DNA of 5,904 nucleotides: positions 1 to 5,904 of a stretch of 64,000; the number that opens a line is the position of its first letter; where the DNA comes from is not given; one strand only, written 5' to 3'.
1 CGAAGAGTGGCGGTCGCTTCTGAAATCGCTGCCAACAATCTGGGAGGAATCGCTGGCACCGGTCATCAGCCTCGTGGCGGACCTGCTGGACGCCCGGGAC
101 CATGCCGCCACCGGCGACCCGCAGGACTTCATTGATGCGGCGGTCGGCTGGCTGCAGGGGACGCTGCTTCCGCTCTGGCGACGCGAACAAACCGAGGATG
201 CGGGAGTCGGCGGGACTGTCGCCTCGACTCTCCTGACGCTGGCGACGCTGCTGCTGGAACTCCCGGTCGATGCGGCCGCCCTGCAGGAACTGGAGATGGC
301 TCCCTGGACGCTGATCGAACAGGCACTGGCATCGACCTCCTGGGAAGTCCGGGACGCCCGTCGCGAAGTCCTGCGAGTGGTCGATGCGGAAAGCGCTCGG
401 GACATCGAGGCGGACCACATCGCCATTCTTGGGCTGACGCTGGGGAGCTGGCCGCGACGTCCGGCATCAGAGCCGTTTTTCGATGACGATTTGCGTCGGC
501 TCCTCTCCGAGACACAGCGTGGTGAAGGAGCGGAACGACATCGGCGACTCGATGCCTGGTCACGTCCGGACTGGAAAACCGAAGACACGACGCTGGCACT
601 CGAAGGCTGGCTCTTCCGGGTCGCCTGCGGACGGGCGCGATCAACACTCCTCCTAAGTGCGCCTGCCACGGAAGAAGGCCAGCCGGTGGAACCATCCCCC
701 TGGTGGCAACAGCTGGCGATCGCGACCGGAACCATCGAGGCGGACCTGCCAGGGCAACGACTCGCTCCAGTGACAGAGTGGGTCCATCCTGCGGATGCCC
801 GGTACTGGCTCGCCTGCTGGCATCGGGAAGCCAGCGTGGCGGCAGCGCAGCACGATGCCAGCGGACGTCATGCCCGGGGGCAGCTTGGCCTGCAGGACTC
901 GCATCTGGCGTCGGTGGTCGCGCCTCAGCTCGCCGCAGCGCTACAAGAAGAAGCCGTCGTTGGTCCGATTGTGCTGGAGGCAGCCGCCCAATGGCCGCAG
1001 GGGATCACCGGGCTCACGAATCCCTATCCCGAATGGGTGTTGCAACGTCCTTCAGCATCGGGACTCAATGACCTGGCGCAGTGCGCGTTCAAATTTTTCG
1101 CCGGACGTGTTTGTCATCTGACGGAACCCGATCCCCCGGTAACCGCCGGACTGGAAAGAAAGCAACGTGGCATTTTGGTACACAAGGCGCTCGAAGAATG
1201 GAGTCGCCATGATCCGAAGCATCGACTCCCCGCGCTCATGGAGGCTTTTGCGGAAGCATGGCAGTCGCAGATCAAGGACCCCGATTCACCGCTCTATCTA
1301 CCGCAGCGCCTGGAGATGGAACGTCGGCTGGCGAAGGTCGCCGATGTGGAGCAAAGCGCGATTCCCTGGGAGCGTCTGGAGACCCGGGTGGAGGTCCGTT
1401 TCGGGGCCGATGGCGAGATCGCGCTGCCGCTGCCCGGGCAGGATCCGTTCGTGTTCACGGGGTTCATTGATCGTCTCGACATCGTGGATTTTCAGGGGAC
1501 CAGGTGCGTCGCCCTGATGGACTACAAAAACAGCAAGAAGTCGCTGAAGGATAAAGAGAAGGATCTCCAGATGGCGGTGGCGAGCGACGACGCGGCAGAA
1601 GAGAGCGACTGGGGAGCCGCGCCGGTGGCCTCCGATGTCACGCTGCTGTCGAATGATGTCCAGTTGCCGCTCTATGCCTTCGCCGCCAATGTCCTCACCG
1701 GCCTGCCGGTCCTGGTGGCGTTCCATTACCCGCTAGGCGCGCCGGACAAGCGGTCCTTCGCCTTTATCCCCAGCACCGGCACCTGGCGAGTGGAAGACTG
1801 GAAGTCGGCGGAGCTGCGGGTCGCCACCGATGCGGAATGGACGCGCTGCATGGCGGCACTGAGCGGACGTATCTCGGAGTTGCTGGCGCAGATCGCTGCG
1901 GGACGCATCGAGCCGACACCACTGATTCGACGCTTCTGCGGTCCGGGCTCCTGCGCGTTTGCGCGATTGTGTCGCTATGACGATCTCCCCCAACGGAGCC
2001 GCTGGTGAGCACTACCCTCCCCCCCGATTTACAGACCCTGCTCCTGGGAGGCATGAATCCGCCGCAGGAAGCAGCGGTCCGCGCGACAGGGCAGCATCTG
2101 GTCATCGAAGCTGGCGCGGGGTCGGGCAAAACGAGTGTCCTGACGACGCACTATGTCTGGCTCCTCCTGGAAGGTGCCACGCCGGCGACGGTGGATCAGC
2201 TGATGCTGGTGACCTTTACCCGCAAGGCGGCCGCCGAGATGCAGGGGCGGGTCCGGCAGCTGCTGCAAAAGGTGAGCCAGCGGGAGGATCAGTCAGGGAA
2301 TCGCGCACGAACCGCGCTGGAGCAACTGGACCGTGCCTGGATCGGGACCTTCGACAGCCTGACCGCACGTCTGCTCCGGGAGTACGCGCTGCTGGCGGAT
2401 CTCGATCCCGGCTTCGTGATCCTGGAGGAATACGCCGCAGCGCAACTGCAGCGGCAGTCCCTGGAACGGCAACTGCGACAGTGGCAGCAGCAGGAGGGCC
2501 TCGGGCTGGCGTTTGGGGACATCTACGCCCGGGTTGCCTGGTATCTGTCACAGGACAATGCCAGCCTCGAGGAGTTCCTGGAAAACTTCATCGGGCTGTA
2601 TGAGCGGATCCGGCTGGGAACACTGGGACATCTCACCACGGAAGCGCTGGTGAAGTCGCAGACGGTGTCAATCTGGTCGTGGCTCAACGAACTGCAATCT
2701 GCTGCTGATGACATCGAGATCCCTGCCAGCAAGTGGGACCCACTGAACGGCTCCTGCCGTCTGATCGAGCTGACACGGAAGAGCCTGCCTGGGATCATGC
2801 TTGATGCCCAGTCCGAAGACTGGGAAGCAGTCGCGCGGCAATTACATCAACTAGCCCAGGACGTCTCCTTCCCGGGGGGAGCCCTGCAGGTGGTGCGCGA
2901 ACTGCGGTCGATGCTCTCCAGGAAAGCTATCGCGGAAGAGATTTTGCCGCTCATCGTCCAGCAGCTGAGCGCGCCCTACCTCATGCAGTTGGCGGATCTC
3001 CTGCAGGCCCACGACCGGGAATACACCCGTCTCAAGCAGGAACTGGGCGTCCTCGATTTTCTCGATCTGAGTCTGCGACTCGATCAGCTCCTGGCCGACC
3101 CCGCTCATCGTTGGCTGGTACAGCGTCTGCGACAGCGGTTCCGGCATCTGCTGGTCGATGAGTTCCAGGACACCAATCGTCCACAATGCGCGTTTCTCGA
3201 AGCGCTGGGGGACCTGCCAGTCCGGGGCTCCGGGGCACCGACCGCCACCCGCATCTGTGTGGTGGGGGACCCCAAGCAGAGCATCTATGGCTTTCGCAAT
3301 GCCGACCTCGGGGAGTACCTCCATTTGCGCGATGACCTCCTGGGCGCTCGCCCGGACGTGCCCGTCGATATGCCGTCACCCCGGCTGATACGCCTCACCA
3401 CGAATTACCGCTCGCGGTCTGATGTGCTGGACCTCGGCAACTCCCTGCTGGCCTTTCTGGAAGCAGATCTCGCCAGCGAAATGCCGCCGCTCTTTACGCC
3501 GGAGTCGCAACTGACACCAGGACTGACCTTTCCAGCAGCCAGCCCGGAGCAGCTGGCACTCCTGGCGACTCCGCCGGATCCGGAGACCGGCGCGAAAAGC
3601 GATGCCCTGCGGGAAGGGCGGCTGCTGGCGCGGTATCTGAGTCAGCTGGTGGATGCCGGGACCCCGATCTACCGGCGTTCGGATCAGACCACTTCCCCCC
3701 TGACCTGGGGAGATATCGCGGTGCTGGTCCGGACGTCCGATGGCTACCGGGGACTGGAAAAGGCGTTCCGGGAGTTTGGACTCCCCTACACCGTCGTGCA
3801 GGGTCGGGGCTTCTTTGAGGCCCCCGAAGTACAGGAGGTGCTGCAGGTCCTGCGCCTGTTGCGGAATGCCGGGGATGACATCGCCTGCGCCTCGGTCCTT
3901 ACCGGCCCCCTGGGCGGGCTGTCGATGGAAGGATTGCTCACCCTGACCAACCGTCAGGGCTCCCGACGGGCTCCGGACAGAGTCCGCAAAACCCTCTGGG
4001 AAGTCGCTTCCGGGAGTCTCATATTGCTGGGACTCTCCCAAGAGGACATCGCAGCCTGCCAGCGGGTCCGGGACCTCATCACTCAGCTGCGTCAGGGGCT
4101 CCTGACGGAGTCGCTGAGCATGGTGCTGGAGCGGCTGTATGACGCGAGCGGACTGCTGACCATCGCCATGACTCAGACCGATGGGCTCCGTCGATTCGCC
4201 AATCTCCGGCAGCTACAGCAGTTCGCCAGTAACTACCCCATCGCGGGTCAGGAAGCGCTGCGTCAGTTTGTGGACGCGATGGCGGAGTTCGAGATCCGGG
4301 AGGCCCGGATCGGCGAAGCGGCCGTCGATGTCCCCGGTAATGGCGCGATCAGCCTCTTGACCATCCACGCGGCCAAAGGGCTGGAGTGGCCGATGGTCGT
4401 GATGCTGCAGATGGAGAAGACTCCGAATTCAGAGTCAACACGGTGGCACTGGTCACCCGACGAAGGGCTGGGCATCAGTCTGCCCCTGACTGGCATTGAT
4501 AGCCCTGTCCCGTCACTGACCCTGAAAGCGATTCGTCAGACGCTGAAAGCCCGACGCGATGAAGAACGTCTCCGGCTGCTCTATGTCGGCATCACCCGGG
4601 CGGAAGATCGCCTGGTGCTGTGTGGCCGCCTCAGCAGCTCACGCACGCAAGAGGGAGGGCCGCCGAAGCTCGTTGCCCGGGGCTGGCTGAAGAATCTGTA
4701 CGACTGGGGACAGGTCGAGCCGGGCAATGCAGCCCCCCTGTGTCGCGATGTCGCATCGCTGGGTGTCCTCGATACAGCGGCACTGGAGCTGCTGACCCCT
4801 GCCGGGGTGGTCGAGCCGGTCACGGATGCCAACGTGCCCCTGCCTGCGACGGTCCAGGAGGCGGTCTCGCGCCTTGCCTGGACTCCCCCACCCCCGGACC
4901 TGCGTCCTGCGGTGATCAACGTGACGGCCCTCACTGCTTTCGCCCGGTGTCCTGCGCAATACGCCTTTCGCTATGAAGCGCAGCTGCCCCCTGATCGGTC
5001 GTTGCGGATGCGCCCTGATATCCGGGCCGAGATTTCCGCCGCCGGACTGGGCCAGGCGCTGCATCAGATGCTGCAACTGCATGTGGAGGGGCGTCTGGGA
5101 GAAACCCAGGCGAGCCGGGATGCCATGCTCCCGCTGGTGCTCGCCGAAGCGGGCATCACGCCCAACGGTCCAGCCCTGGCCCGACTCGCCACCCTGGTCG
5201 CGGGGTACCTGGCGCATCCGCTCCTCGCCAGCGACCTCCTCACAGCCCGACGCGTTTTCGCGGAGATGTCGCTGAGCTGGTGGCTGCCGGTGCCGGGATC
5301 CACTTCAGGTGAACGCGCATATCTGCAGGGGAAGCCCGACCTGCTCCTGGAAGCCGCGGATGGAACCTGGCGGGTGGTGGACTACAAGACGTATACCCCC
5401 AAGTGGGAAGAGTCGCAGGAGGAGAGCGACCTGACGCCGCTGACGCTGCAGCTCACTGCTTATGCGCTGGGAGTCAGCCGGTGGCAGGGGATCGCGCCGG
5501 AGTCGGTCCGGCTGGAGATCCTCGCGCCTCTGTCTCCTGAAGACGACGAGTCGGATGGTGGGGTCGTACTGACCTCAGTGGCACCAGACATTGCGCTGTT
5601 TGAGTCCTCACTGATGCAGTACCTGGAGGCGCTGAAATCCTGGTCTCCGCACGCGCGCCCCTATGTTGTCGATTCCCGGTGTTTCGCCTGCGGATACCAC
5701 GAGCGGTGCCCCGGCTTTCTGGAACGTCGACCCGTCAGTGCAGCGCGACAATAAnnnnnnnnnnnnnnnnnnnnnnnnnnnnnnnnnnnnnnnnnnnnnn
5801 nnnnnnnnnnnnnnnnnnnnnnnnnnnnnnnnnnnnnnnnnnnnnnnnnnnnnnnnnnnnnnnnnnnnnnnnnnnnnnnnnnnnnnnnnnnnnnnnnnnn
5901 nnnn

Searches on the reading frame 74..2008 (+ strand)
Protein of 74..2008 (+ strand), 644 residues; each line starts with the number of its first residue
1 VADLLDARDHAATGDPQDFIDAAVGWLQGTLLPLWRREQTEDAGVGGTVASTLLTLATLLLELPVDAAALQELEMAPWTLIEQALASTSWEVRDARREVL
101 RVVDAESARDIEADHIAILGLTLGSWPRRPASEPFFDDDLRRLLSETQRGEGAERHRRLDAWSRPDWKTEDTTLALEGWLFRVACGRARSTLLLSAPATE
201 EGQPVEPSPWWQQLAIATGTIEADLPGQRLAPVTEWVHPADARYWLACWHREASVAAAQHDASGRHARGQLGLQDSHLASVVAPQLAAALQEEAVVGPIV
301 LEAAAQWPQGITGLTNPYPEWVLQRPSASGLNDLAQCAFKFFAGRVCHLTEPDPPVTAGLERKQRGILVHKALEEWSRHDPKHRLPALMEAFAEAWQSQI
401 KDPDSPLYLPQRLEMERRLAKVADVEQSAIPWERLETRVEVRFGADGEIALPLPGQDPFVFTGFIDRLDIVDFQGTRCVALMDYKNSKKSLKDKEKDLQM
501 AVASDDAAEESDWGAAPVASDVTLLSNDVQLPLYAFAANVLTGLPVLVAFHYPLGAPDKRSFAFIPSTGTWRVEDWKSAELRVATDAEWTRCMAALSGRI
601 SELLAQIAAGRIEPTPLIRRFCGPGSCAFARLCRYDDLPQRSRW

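Call 52: search_protein_families(library=pfam, proteins=[window:74-2008:+], max_evalue=0.00001)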
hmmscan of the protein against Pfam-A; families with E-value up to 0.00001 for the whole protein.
window:74-2008:+ (644 aa): 1 family
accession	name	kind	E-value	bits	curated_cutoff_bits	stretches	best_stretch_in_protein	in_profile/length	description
PF12705.13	PDDEXK_1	-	2e-29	103.7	22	1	327-634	3-247/247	PD-(D/E)XK nuclease superfamily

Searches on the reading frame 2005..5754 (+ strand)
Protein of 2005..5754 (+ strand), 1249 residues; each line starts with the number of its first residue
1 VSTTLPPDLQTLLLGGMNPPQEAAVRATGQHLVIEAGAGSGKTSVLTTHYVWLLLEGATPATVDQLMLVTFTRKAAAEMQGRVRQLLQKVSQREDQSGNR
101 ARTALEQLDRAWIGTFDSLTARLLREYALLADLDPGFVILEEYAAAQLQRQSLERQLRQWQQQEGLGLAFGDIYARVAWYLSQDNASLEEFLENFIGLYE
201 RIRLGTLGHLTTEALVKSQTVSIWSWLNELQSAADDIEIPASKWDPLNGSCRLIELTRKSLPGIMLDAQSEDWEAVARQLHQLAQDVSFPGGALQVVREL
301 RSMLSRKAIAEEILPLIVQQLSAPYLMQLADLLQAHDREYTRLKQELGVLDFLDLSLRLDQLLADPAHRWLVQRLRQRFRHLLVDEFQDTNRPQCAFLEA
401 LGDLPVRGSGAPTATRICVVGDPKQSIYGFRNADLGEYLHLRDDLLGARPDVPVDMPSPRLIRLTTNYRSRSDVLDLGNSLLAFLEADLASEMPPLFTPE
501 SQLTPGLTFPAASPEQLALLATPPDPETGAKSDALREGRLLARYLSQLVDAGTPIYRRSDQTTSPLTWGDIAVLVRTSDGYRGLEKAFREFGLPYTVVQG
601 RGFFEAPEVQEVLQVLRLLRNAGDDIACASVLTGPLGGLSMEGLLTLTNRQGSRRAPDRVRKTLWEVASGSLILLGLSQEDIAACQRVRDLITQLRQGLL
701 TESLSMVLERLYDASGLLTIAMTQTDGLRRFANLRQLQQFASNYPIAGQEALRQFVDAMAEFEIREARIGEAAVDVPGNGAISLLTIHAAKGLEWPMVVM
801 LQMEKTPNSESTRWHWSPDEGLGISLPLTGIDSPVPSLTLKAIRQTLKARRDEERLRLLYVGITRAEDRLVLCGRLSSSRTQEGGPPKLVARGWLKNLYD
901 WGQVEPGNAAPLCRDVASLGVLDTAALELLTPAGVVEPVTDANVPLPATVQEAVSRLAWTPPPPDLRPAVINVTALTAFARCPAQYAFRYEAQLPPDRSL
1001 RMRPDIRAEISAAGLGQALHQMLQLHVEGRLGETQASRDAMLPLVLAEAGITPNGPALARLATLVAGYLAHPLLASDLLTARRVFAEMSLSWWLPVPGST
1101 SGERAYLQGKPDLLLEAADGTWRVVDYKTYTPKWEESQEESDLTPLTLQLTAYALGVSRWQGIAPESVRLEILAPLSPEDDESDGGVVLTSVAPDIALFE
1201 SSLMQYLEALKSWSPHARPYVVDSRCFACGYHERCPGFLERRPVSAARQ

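Call 39: search_protein_families(library=ncbifam, proteins=[window:2005-5754:+], max_evalue=0.00001)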
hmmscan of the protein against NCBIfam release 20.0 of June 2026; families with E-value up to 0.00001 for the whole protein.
window:2005-5754:+ (1249 aa): 14 families
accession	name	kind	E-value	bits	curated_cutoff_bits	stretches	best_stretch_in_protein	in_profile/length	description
TIGR02785.1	addA_Gpos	equivalog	4.1e-96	323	707.65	2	317-880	326-884/1234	helicase-exonuclease AddAB subunit AddA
NF008743.0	PRK11773.1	equivalog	1.3e-70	238.7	965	3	568-805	347-577/720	DNA helicase II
TIGR01075.1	uvrD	equivalog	2.2e-70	237.8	1144.45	3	567-805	341-572/715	DNA helicase II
TIGR01073.1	pcrA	equivalog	6.7e-70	236.3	911.2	3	563-805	339-572/725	DNA helicase PcrA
TIGR02784.1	addA_alphas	equivalog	1.5e-67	228.9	860.75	2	331-1154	342-1111/1138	double-strand break repair helicase AddA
TIGR00609.1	recB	equivalog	6e-58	196.9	696.05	2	333-874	326-812/1175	exodeoxyribonuclease V subunit beta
TIGR01074.1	rep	equivalog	3.1e-51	174.5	951.45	3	566-805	339-575/668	DNA helicase Rep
NF010485.0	PRK13909.1-2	equivalog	4.8e-43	147.5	650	2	318-482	270-424/909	RecB-like helicase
NF008172.0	PRK10919.1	equivalog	6.2e-34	117.2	1168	3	341-483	172-292/673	DNA helicase Rep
NF010487.0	PRK13909.1-4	equivalog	1.5e-33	116.2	759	2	326-479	274-417/924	RecB-like helicase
NF008128.0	PRK10876.1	equivalog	7.1e-28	96.8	1697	2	310-649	310-633/1181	exodeoxyribonuclease V subunit beta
NF008276.0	PRK11054.1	equivalog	4.1e-23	81.7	543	1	17-88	197-266/684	DNA helicase IV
NF010486.0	PRK13909.1-3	equivalog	9.8e-20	70.2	1109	2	329-477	281-418/921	RecB-like helicase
NF010484.0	PRK13909.1-1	equivalog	2.6e-17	61.9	1074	1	30-99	6-71/945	RecB-like helicase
